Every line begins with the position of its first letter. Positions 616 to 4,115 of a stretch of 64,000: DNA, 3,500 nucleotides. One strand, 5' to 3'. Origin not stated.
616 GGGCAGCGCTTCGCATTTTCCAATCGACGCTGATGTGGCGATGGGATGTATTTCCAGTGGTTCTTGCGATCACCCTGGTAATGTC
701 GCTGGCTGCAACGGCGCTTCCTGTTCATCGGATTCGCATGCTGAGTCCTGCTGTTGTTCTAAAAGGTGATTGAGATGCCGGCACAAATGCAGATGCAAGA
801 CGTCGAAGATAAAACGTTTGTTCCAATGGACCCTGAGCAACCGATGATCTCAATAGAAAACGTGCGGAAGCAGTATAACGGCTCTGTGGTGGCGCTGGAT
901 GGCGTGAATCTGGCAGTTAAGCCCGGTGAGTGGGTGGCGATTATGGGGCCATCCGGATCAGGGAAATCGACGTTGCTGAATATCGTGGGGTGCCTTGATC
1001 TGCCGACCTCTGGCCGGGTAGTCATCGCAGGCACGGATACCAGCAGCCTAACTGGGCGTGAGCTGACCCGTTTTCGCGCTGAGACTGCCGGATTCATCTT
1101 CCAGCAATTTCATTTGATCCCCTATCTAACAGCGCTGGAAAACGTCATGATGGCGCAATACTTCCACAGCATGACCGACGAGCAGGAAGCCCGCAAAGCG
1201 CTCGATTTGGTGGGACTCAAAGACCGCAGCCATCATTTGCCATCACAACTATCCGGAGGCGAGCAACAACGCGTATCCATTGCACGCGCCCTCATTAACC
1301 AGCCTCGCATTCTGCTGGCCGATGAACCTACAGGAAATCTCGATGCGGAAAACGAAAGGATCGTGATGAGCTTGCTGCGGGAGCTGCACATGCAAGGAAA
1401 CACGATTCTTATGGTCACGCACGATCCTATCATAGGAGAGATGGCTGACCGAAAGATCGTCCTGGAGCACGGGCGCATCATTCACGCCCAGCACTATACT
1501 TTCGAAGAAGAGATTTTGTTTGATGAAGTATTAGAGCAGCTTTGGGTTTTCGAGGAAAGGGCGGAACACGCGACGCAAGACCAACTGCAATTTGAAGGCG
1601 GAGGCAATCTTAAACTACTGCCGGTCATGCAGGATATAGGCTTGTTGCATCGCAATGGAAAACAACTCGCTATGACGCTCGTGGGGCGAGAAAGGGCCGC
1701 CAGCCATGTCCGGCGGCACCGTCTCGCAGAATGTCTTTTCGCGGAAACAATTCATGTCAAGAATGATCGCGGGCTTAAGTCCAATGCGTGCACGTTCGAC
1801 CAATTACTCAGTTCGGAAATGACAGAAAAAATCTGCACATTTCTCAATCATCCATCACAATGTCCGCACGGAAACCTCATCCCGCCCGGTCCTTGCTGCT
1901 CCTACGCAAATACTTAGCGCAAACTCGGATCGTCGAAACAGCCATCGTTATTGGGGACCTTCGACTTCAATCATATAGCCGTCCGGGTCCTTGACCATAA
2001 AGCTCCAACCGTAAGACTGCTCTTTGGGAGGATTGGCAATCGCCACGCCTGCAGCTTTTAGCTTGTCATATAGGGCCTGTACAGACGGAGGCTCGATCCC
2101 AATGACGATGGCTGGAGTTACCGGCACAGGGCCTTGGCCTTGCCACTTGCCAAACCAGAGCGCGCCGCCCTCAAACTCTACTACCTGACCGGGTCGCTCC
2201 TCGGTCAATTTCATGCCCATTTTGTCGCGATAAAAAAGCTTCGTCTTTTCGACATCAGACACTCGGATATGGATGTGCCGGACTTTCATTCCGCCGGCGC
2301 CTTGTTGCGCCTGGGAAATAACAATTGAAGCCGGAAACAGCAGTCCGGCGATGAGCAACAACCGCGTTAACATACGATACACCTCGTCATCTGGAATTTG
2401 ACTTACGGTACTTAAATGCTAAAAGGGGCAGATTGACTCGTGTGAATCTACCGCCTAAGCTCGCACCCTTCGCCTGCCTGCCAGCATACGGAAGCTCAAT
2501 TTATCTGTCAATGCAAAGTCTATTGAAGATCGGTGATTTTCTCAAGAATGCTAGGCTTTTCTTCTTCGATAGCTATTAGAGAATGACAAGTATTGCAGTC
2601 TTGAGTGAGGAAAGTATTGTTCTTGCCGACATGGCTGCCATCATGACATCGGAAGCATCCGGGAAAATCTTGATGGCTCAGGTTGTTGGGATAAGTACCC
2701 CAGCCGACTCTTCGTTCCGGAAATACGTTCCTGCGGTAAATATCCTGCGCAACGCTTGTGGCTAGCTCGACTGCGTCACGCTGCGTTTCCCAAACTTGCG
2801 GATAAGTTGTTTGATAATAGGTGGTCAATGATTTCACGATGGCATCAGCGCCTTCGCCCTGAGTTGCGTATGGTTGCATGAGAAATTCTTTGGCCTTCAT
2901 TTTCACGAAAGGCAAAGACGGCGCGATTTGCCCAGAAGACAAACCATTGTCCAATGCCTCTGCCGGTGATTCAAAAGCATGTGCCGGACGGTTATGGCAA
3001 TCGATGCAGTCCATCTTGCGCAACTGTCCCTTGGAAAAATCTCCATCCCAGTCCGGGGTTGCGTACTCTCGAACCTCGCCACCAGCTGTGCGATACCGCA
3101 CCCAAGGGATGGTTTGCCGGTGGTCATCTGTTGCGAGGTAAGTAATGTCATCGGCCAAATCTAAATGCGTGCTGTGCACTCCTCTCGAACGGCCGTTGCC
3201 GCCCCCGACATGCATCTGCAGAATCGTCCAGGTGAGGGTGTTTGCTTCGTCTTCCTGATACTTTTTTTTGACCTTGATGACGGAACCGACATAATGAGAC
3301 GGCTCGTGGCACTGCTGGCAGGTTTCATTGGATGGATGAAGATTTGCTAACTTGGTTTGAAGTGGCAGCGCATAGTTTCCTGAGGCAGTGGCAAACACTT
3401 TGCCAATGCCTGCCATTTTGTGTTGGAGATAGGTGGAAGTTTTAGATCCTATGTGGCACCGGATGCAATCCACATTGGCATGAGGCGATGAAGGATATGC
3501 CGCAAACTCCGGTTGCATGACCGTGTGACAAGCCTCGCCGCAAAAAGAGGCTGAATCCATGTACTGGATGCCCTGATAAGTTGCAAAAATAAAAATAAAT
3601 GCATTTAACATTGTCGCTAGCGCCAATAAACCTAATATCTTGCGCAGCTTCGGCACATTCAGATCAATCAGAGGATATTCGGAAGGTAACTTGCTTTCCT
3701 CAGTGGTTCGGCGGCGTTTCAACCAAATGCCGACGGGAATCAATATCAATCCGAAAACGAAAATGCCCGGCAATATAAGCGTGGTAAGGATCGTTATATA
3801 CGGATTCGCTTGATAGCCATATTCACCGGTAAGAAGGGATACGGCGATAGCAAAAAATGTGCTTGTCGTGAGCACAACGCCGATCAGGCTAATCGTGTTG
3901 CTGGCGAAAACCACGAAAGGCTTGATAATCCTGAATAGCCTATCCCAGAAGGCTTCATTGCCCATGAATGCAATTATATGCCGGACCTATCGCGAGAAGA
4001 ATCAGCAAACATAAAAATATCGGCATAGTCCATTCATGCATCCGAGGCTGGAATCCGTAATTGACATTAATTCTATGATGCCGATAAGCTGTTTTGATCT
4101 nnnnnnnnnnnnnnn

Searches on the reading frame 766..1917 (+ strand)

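Call 6: search_protein_families(library=pfam, proteins=[window:766-1917:+], max_evalue=0.01)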
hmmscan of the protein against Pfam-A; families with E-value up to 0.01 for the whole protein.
window:766-1917:+ (383 aa): 6 families
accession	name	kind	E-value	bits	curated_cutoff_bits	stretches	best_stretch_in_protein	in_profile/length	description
PF00005.33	ABC_tran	-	1.8e-35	122.9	25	1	44-189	1-136/137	ABC transporter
PF02742.21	Fe_dep_repr_C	-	1.7e-17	63.6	27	1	306-373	3-69/70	Iron dependent repressor, metal binding and dimerisation domain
PF02463.25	SMC_N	-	5e-05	23.3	40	0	138-229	114-207/220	RecF/RecN/SMC N terminal domain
PF13304.12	AAA_21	-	0.00032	21.3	27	0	160-222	236-301/304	AAA domain, putative AbiEii toxin, Type IV TA system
PF13555.12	AAA_29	-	0.00037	20.6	27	1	45-71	13-39/61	P-loop containing region of AAA domain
PF13191.12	AAA_16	-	0.0062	17.5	32.6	0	55-153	25-115/167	AAA ATPase domain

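Call 7: search_protein_families(library=ncbifam, proteins=[window:766-1917:+], max_evalue=0.01)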
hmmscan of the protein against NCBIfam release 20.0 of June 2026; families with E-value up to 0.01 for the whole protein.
window:766-1917:+ (383 aa): 195 families (the best 25 are shown)
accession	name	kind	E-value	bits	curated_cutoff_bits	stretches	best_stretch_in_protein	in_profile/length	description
NF007826.0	PRK10535.1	equivalog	2.5e-65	221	966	1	26-245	3-228/648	macrolide ABC transporter ATP-binding protein/permease MacB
TIGR02673.1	FtsE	equivalog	1.2e-63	214.7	264.85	1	27-236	1-213/214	cell division ATP-binding protein FtsE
TIGR02211.1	LolD_lipo_ex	equivalog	1.4e-63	214.4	307.75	1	27-239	1-220/221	lipoprotein-releasing ABC transporter ATP-binding protein LolD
TIGR03608.1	L_ocin_972_ABC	subfamily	1.7e-59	200.8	254.85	1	30-232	1-205/206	putative bacteriocin export ABC transporter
NF038007.1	ABC_ATP_DarD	equivalog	1.1e-58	198.3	375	1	27-237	1-217/218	darobactin export ABC transporter ATP-binding protein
NF008639.0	PRK11629.1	equivalog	2.8e-57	193.8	360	1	25-239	4-225/234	lipoprotein-releasing ABC transporter ATP-binding protein LolD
TIGR02982.1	heterocyst_DevA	subfamily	1.8e-56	191.2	295.8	1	43-238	20-219/220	ABC exporter ATP-binding subunit, DevA family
NF007879.0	PRK10584.1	equivalog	3.7e-53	180.6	336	1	38-238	20-224/228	putative ABC transporter ATP-binding protein YbbA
NF007027.0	PRK09493.1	equivalog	8.5e-53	179.2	379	1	27-240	1-216/240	glutamine ABC transporter ATP-binding protein GlnQ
TIGR02315.1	ABC_phnC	equivalog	1e-52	179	266.1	1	27-243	1-229/243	phosphonate ABC transporter ATP-binding protein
TIGR03265.1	PhnT2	equivalog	2.3e-49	168.5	457.7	1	25-239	2-214/353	putative 2-aminoethylphosphonate ABC transporter ATP-binding protein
TIGR00968.1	3a0106s01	subfamily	3e-48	164.4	342.75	1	28-241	1-212/237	sulfate ABC transporter ATP-binding protein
NF008428.0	PRK11264.1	equivalog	7.8e-47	159.6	406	1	27-240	3-224/250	L-cystine ABC transporter ATP-binding protein TcyN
NF040933.2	ABC_arch_GlcV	equivalog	5e-44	150.6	450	1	28-240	3-222/357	glucose ABC transporter ATP-binding protein GlcV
TIGR03005.1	ectoine_ehuA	equivalog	9.3e-44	149.5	345.4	1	28-240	1-227/252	ectoine/hydroxyectoine ABC transporter ATP-binding protein EhuA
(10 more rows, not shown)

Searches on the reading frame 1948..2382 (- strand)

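Call 6: search_protein_families(library=pfam, proteins=[window:1948-2382:-], max_evalue=0.01)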
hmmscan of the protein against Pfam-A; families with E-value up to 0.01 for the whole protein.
window:1948-2382:- (144 aa): 3 families
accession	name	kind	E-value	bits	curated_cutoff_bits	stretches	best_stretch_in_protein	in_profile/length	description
PF00903.31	Glyoxalase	-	1.2e-15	58.4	20.6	1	34-140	2-121/121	Glyoxalase/Bleomycin resistance protein/Dioxygenase superfamily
PF12681.13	Glyoxalase_2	-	5.6e-07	30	30.1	1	39-74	6-40/118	Glyoxalase-like domain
PF22677.2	Ble-like_N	-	0.00018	21.7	24.5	1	36-73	4-41/41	Bleomycin resistance protein-like N-terminal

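Call 7: search_protein_families(library=ncbifam, proteins=[window:1948-2382:-], max_evalue=0.01)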
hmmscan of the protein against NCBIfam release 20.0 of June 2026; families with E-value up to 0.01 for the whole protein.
window:1948-2382:- (144 aa): 22 families
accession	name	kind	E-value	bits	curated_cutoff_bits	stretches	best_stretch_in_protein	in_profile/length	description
TIGR00068.2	glyox_I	equivalog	1.1e-09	38.3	120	2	94-140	91-137/143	lactoylglutathione lyase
NF000125.1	498180014_fosA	hypoth_equivalog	2e-08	34.5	250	1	34-140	6-116/129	Fos family putative thiol transferase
NF000124.1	fos-Vibrio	exception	3.4e-08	33.7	250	1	34-141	5-110/132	FosG/FosC2-related fosfomycin resistance glutathione transferase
NF050074.1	glyox_I_GloA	exception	4.9e-07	29.9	165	0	33-63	1-31/121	lactoylglutathione lyase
NF000496.2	Fos_GSH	equivalog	9.8e-07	28.9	180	1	34-140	5-114/136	fosfomycin resistance glutathione transferase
NF000094.1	354827590_fosA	exception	1.7e-06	28.2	275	1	34-140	5-111/135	FosA family fosfomycin resistance glutathione transferase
NF033933.0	fosA8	exception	6.2e-06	26.5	300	1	34-140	5-114/138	FosA8 family fosfomycin resistance glutathione transferase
NF000221.4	FosA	exception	1.6e-05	24.9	250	1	34-140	5-114/137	FosA family fosfomycin resistance glutathione transferase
NF032892.0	fosA7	exception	3.1e-05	24.1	305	1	34-140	5-114/140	FosA7 family fosfomycin resistance glutathione transferase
NF000467.1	FosG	exception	0.00014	21.9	240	1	34-140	5-109/132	FosG family fosfomycin resistance glutathione transferase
NF000495.1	FosK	exception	0.00015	21.6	280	1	34-140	5-109/132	fosfomycin resistance glutathione transferase FosK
TIGR03211.1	catechol_2_3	equivalog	0.00018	20.9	320.2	1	32-63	3-34/303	catechol 2,3-dioxygenase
NF000494.1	FosF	exception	0.0002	21.4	280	1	34-140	5-109/132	fosfomycin resistance glutathione transferase FosF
NF050075.1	SMU1112c_YaeR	equivalog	0.0005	20.3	140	1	33-63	3-33/125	SMU1112c/YaeR family gloxylase I-like metalloprotein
NF000026.1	154989_fosA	exception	0.00057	20.1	275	1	34-140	5-114/141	FosA/FosA2 family fosfomycin resistance glutathione transferase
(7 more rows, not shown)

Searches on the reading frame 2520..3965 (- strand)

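Call 6: search_protein_families(library=pfam, proteins=[window:2520-3965:-], max_evalue=0.01)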
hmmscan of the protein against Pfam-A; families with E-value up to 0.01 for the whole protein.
window:2520-3965:- (481 aa): 4 families
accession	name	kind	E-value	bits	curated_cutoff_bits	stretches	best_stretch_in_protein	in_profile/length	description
PF03264.19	Cytochrom_NNT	-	2e-10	41.1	24.1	1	107-199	4-100/174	NapC/NirT cytochrome c family, N-terminal region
PF14522.11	Cytochrome_C7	-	1.3e-08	34.9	24.8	1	430-462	43-67/67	Cytochrome c7 and related cytochrome c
PF14537.11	Cytochrom_c3_2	-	6e-05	23.9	25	0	431-465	2-37/79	Cytochrome c3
PF13447.11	Multi-haem_cyto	-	0.0022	17.7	21.9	1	143-221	98-174/269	Seven times multi-haem cytochrome CxxCH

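Call 7: search_protein_families(library=ncbifam, proteins=[window:2520-3965:-], max_evalue=0.01)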
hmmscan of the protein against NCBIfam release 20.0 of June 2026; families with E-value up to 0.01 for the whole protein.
window:2520-3965:- (481 aa): 3 families
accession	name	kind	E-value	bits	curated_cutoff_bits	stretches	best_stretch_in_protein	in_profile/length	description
TIGR03153.1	cytochr_NrfH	equivalog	7.7e-13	48.7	134.2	1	115-233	3-120/138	cytochrome c nitrite reductase small subunit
NF011606.0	PRK15032.1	equivalog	0.0033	16.6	455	0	110-191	17-101/390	pentaheme c-type cytochrome TorC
NF041895.1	choice_anch_V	domain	0.0098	16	42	1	206-250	22-63/150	choice-of-anchor V domain-containing protein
